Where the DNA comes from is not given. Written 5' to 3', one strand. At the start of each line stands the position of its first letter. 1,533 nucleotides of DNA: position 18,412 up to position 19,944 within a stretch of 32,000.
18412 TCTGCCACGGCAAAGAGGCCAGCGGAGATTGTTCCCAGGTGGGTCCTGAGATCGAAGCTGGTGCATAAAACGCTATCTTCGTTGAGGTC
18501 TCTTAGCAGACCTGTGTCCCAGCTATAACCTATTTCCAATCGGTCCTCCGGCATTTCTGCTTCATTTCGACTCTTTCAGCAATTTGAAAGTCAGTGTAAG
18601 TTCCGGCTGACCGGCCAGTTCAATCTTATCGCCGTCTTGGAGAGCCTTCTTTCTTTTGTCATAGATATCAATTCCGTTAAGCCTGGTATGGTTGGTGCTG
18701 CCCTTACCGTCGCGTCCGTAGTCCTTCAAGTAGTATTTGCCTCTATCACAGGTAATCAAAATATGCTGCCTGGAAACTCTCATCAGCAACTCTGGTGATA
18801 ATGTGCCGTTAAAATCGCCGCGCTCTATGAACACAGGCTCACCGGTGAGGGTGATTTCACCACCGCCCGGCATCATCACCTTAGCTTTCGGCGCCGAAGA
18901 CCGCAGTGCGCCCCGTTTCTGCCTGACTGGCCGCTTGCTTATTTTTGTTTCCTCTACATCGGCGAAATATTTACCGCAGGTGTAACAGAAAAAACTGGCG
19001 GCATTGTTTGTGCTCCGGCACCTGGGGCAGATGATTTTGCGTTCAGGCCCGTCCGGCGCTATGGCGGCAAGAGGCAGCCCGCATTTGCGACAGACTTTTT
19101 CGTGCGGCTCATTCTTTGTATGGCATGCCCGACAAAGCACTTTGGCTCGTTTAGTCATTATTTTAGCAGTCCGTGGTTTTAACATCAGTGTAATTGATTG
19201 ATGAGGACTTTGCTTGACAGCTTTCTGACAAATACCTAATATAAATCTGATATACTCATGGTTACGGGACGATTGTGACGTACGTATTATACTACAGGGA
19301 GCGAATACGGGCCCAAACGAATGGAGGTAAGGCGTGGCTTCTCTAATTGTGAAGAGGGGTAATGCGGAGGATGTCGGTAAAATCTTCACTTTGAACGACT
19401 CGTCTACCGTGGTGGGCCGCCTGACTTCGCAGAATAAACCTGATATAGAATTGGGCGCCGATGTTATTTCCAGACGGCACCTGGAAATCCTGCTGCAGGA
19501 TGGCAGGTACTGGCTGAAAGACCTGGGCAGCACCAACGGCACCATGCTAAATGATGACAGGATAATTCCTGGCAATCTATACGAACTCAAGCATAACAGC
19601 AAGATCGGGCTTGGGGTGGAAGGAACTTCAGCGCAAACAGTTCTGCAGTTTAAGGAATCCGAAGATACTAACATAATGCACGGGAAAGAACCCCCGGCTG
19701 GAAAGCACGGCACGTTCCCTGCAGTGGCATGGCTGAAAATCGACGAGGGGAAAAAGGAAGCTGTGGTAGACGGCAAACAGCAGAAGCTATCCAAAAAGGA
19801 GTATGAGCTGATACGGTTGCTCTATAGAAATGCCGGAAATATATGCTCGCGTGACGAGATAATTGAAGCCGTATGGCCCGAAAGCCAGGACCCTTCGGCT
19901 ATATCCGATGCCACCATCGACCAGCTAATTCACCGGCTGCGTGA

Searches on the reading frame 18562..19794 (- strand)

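Call 11: search_protein_families(library=pfam, proteins=[window:18562-19794:-])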
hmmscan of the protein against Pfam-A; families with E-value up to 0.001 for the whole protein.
window:18562-19794:- (410 aa): 3 families
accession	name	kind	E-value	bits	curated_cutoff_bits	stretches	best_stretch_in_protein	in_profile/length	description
PF00498.31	FHA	-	7e-09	36.4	20.7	1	339-393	17-66/67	FHA domain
PF12773.13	DZR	-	4.6e-07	30.3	27.3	1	221-274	1-45/45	Double zinc ribbon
PF18912.6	DZR_2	-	2.5e-05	24.4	27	0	214-243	17-47/56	Double zinc ribbon domain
